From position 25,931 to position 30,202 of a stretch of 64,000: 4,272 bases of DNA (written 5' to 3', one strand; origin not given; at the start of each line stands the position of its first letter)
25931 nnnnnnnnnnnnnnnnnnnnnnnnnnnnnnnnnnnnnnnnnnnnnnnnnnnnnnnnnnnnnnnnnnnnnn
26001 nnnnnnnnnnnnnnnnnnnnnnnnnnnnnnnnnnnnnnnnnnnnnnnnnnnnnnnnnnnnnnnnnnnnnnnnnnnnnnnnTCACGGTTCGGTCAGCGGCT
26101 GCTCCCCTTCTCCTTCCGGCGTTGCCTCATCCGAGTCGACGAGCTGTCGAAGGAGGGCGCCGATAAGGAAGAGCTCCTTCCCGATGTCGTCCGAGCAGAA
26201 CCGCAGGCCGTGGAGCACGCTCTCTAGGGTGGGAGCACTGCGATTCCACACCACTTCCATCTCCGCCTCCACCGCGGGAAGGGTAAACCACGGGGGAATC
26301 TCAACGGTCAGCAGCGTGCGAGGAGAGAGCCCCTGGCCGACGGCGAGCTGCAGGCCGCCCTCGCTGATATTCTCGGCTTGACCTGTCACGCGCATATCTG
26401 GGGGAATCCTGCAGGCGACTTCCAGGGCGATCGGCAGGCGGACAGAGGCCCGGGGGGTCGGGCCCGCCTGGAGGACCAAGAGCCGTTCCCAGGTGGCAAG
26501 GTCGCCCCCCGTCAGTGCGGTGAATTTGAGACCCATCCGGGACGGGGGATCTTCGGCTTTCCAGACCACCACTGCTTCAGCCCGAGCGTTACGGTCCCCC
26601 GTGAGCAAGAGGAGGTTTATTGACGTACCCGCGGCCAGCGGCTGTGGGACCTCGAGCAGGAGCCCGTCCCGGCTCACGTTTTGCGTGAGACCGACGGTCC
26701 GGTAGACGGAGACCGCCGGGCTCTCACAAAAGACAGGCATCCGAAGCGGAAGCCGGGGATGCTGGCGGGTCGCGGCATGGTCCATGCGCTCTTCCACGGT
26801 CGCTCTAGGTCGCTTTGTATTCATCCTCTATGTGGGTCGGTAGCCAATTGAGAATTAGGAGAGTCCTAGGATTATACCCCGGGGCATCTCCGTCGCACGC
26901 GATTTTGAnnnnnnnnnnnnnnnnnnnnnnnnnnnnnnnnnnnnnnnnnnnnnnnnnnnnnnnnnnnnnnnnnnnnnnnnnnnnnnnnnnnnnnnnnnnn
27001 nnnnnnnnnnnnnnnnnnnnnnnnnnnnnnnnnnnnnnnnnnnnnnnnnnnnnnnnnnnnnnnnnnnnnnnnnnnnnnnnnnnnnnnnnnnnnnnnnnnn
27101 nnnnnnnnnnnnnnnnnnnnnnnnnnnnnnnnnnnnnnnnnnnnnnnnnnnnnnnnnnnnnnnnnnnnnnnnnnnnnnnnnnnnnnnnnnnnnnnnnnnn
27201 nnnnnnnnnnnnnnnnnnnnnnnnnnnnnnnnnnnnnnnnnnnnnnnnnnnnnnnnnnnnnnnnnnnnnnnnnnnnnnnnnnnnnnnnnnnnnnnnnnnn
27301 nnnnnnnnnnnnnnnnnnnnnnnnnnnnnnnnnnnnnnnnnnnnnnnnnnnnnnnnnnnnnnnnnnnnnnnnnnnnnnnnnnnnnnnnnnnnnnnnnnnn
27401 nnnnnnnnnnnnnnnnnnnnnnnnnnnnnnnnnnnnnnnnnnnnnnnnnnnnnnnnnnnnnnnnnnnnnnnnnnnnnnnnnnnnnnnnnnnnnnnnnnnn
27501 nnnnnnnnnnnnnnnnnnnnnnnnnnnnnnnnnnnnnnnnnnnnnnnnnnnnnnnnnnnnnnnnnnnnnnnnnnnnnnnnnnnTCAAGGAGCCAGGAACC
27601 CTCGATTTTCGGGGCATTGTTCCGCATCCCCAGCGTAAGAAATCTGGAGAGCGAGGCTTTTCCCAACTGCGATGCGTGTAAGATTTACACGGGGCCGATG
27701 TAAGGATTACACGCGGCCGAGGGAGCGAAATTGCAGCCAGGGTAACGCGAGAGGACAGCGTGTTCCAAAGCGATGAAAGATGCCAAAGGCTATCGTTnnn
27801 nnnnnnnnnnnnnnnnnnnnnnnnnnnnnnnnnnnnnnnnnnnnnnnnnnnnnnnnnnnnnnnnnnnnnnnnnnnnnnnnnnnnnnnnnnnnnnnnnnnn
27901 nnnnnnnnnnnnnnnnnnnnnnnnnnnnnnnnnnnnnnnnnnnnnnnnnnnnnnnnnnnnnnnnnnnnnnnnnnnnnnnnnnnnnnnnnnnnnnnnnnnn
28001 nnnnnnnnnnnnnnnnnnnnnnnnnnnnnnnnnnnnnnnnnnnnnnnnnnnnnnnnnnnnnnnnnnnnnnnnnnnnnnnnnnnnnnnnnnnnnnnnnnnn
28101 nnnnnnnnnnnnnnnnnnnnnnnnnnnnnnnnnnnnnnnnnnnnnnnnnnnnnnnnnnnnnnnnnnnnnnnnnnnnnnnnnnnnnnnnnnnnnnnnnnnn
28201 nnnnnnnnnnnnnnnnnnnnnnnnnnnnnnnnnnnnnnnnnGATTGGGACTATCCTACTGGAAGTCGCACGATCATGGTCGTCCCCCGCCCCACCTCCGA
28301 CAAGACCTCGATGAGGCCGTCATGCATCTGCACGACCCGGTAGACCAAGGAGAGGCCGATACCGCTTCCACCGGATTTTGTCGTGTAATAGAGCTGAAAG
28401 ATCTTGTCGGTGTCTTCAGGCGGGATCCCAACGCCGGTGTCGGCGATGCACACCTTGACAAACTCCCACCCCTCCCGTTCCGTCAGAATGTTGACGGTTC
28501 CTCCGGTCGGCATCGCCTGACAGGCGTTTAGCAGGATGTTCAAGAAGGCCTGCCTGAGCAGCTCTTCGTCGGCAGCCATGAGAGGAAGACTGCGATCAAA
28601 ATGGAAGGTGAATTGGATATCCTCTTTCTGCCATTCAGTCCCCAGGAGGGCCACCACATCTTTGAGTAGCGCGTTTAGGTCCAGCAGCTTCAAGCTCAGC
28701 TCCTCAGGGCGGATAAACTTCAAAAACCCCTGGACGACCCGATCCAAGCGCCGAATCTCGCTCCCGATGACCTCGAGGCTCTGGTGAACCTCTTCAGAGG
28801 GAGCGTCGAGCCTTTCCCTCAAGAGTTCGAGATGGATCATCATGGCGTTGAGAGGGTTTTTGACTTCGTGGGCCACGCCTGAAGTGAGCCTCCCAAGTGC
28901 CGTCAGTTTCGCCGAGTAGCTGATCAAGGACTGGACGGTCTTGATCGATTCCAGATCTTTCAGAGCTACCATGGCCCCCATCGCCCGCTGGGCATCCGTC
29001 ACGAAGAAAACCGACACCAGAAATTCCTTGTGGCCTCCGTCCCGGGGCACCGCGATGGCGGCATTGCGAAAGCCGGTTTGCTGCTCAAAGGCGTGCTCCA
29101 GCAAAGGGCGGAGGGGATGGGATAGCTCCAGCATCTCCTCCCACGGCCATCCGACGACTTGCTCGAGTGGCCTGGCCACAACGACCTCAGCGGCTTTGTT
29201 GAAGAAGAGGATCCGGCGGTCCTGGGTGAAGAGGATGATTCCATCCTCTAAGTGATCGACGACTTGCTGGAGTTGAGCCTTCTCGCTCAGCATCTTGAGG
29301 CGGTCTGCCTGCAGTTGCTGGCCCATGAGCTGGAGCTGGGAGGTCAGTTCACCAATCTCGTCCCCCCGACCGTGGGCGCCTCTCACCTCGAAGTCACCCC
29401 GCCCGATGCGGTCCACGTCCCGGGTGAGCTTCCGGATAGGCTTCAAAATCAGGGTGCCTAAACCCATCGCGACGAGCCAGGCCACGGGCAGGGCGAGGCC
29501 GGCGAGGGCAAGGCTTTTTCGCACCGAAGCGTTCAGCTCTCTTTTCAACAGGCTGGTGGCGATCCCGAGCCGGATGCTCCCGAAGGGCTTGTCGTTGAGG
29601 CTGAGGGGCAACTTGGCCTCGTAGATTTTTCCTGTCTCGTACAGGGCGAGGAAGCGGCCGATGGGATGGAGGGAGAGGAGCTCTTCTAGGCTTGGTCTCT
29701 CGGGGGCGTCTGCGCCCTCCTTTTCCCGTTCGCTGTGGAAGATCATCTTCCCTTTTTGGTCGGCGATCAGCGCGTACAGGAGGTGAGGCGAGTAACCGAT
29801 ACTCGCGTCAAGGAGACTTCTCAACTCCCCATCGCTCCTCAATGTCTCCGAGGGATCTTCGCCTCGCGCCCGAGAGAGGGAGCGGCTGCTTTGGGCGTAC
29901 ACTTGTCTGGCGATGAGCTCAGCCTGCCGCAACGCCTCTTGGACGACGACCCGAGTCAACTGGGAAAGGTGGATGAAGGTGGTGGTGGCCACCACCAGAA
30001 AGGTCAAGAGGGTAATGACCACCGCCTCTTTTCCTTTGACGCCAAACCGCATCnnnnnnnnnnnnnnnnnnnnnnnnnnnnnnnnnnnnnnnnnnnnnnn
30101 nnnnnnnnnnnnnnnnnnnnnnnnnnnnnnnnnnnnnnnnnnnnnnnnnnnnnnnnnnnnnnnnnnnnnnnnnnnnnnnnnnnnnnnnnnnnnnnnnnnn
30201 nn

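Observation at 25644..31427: NtrB/NtrC-type two-component system wired to a REC-diPilZ-PilZ effector operon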

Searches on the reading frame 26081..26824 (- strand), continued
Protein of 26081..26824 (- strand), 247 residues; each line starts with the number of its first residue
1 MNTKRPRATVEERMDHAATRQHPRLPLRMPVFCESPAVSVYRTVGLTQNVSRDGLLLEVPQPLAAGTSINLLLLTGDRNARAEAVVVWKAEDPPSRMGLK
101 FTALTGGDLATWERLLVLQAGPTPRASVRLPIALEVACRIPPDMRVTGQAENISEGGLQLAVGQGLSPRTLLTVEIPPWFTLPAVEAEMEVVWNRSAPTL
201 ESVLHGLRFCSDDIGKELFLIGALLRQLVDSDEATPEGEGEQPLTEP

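Call 63: fold_search(model_id=the predicted structure, library=pdb)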
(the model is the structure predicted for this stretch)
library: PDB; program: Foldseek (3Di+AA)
matches with E <= 10: 785; with E <= 0.001: 23
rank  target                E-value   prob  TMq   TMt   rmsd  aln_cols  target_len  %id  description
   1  5vx6_A                7.0e-09  1.00  0.34  0.40  15.5       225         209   16  Structure of Bacillus subtilis Inhibitor of motility (MotI/DgrA) (released 2017-11-22)
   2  5vx6_B                2.8e-08  1.00  0.34  0.39  17.3       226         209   15  Structure of Bacillus subtilis Inhibitor of motility (MotI/DgrA) (released 2017-11-22)
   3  5ked_B                1.0e-07  1.00  0.35  0.37  14.7       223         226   12  Structure of the 2.65 Angstrom P2(1) crystal of K. pneumonia MrkH (released 2016-08-17)
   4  2rde_A                2.7e-07  1.00  0.33  0.36  15.9       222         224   13  Crystal structure of VCA0042 complexed with c-di-GMP (released 2007-10-30)
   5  2rde_B                4.4e-07  1.00  0.34  0.37  15.9       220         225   11  Crystal structure of VCA0042 complexed with c-di-GMP (released 2007-10-30)
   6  7mie                  5.1e-07  1.00  0.31  0.31   9.6       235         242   14  Crystal structure of the Borreliella burgdorferi PlzA protein in complex with c-di-GMP (released 2021-06-30)
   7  5ked_A                9.2e-07  1.00  0.34  0.36  14.3       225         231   12  Structure of the 2.65 Angstrom P2(1) crystal of K. pneumonia MrkH (released 2016-08-17)
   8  1yln                  1.1e-06  1.00  0.33  0.35  10.4       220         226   11  The Crystal Structure of the Protein of Unknown Function VCA0042 from Vibrio cholerae O1 (released 2005-03-08)
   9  5kec_D                1.2e-06  1.00  0.35  0.38  14.3       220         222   12  Structure of K. pneumonia MrkH in its apo state. (released 2016-08-17)
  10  3kyf                  1.2e-06  1.00  0.33  0.35  15.8       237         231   13  Crystal structure of P4397 complexed with c-di-GMP (released 2010-04-14)
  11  5y6f                  1.4e-06  1.00  0.34  0.37  17.0       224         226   12  Crystal structure of YcgR in complex with c-di-GMP from Escherichia coli (released 2018-07-18)
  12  5kgo_A                1.7e-06  1.00  0.33  0.37  16.4       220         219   11  Structure of K. pneumonia MrkH-c-di-GMP complex (released 2016-08-17)
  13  5kec_A                2.8e-06  1.00  0.34  0.36  14.7       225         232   13  Structure of K. pneumonia MrkH in its apo state. (released 2016-08-17)
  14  5ejl                  3.7e-06  1.00  0.30  0.31  17.0       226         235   10  MrkH, A novel c-di-GMP dependence transcription regulatory factor. (released 2016-10-19)
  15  3kyg_A                4.8e-06  1.00  0.33  0.36  15.8       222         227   12  Crystal structure of VCA0042 (L135R) complexed with c-di-GMP (released 2010-04-14)
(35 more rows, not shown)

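Call 96: search_protein_representatives(alignment_id=A1)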
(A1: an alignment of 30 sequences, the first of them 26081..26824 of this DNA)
Query: 30 sequences, 233 profile positions. Proteins with E-value up to 0.001 (for the whole library): 1340; up to 1e-10: 107; up to 1e-30: 11. The best 150 are listed.
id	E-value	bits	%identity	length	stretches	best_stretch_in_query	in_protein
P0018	1.5e-110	384.4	-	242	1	3-229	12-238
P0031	1.4e-101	355.0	-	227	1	5-232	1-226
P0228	4.6e-58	212.6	-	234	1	20-226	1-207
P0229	1.2e-57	211.2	-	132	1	88-220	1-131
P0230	1.7e-50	187.9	-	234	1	5-223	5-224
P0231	7.5e-49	182.5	-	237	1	9-224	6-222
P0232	1.4e-46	175.0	-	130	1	107-230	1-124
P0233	2.2e-37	145.0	-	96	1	8-102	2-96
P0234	5.3e-33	130.6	-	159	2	5-78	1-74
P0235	3.8e-31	124.6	-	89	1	9-92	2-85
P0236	8.1e-31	123.5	-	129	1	138-231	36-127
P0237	3.4e-29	118.2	-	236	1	9-225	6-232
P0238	1.6e-28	116.0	-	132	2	58-124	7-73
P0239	4.2e-28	114.6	-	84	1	150-229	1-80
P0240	1.6e-27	112.7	-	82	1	88-169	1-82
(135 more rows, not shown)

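Call 105: find_encoding_contigs(protein=P0039, flank=7000, max_places=1)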
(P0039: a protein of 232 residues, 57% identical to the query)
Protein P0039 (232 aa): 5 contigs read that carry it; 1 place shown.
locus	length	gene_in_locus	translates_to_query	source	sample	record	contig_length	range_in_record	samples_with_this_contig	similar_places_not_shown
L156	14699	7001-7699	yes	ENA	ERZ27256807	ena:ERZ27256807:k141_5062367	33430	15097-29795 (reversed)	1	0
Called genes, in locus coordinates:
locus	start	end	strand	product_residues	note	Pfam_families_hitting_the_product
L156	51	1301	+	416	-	PF27098:Rv0959_3rd, PF13519:VWA_2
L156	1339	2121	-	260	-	PF05050:Methyltransf_21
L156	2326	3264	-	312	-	PF03372:Exo_endo_phos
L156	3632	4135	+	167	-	-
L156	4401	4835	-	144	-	PF11141:DUF2914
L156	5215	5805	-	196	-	PF00691:OmpA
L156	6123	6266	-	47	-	-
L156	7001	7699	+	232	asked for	PF07238:PilZ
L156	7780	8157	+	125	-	-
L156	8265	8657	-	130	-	-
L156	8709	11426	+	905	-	PF00501:AMP-binding, PF13193:AMP-binding_C (weak), PF00550:PP-binding, PF01553:Acyltransferase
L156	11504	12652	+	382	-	PF04389:Peptidase_M28, PF01546:Peptidase_M20, PF05343:Peptidase_M42 (weak), PF07687:M20_dimer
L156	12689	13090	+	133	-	PF00571:CBS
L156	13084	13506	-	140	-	PF00571:CBS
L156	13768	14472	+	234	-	PF02129:Peptidase_S15, PF12697:Abhydrolase_6 (weak), PF00561:Abhydrolase_1 (weak), PF12146:Hydrolase_4, PF20408:Abhydrolase_11 (faint), PF00326:Peptidase_S9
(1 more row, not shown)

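Call 106: find_encoding_contigs(protein=P0026, flank=7000, max_places=1)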
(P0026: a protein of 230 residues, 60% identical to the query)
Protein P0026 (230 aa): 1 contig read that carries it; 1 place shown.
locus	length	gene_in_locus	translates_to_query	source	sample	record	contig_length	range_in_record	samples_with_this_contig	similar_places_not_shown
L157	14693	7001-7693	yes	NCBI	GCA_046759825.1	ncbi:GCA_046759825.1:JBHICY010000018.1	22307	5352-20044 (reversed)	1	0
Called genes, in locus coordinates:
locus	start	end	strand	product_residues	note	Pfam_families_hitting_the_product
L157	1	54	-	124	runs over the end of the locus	-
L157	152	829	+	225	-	PF07238:PilZ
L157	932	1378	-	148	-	-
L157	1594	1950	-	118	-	PF07238:PilZ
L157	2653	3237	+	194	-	PF17743:DUF5580 (faint)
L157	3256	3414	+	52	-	-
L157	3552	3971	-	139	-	PF11141:DUF2914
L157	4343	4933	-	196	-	PF00691:OmpA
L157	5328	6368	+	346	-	PF01408:GFO_IDH_MocA, PF02894:GFO_IDH_MocA_C (weak), PF22725:GFO_IDH_MocA_C3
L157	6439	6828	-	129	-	PF07883:Cupin_2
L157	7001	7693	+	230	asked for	PF07238:PilZ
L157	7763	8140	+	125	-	-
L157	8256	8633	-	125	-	-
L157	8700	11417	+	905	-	PF00501:AMP-binding, PF00550:PP-binding, PF01553:Acyltransferase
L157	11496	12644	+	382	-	PF04389:Peptidase_M28, PF05343:Peptidase_M42 (faint), PF01546:Peptidase_M20, PF07687:M20_dimer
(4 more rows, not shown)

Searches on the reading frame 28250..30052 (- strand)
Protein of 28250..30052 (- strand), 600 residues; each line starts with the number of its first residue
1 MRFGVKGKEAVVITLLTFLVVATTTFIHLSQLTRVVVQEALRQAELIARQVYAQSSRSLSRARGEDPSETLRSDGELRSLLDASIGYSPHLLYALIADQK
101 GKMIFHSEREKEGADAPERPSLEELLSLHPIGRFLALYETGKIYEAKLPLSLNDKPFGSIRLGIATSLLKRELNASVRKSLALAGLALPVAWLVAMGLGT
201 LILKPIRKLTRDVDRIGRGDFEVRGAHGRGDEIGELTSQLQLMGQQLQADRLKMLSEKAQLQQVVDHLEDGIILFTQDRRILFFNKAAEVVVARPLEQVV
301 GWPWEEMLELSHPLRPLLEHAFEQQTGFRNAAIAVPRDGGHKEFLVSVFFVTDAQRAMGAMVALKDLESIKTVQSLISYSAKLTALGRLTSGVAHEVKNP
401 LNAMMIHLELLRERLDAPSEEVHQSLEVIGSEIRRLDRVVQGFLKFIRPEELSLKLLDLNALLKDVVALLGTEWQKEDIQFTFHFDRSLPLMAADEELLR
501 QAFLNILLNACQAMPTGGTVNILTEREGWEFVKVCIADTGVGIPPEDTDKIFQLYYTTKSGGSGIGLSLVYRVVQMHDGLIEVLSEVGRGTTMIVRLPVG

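Call 3: search_protein_families(library=pfam, proteins=[window:28250-30052:-], max_evalue=0.01)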
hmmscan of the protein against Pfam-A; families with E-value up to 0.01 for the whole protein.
window:28250-30052:- (600 aa): 8 families
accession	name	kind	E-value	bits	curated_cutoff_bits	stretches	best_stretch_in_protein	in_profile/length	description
PF02518.31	HATPase_c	-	1.3e-23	84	26.4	1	495-599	2-109/111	Histidine kinase-, DNA gyrase B-, and HSP90-like ATPase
PF00512.31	HisKA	-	3.5e-13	49.8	26.9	1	386-450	2-64/66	His Kinase A (phospho-acceptor) domain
PF00672.30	HAMP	-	2.6e-10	40.9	25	1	200-249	4-53/53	HAMP domain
PF08448.16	PAS_4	-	2.1e-07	31.6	23.1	1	265-366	1-104/110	PAS fold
PF17203.10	sCache_3_2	-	6.1e-07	30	28.4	1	33-176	3-138/140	Single cache domain 3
PF00989.32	PAS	-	9.3e-07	29.3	22.6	1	260-366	2-112/113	PAS fold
PF13188.13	PAS_8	-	0.00014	22.1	21.8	1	260-314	2-53/65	PAS domain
PF13589.12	HATPase_c_3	-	0.0049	17.3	25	1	500-560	4-62/137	Histidine kinase-, DNA gyrase B-, and HSP90-like ATPase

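Call 27: search_protein_families(library=ncbifam, proteins=[window:28250-30052:-], max_evalue=0.001)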
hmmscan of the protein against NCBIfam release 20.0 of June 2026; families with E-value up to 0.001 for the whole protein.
window:28250-30052:- (600 aa): 83 families (the best 25 are shown)
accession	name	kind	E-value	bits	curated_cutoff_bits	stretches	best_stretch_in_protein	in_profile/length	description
NF008468.0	PRK11360.1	equivalog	2.6e-85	287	646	1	140-599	158-608/616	two-component system sensor histidine kinase AtoS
NF007688.0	PRK10364.1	equivalog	2.1e-58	198.2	479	1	365-599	219-451/460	two-component system sensor histidine kinase ZraS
NF046044.1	PnpS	equivalog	1.1e-54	186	400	1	205-598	1-390/390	two-component system histidine kinase PnpS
NF033092.0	HK_WalK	equivalog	4.7e-48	164.2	725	1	181-599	180-594/594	cell wall metabolism sensor histidine kinase WalK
NF010411.0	PRK13837.1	equivalog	2.4e-41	141.6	647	1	373-599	437-675/828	two-component system VirA-like sensor kinase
NF052574.1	HisKinEspCMyxo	equivalog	3.9e-39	134.5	1200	1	260-598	285-636/785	serine histidine kinase EspC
NF045911.1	TCSHisKinNblS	equivalog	2.2e-37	128.7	1000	1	141-598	143-619/621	two-component system sensor histidine kinase NblS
TIGR02966.1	phoR_proteo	equivalog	6.4e-36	124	334.2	1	257-595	4-331/333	phosphate regulon sensor histidine kinase PhoR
NF008312.0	PRK11100.1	equivalog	1.8e-34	119.4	356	1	393-598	263-473/477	two-component system sensor histidine kinase CreC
NF053867.1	SprKinKinDBac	equivalog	2.1e-34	118.8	775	1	381-599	281-497/500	sporulation kinase KinD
NF046020.1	HisKinCckABruc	equivalog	1.1e-33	116.2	1000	1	318-598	410-706/868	cell cycle histidine kinase CckA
NF006800.0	PRK09303.1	equivalog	3.7e-33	115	342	1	380-599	145-377/383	histidine kinase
NF047874.1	MASE3_PAS_HK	subfamily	7.3e-33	114.2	560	1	235-599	241-625/655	MASE3 domain-containing sensor histidine kinase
NF038348.1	T2SS_HK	subfamily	4.3e-32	111.3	450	1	435-599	410-573/574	histidine kinase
NF010076.0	PRK13557.1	subfamily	4.7e-31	107.8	631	1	377-599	154-394/540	histidine kinase famiy protein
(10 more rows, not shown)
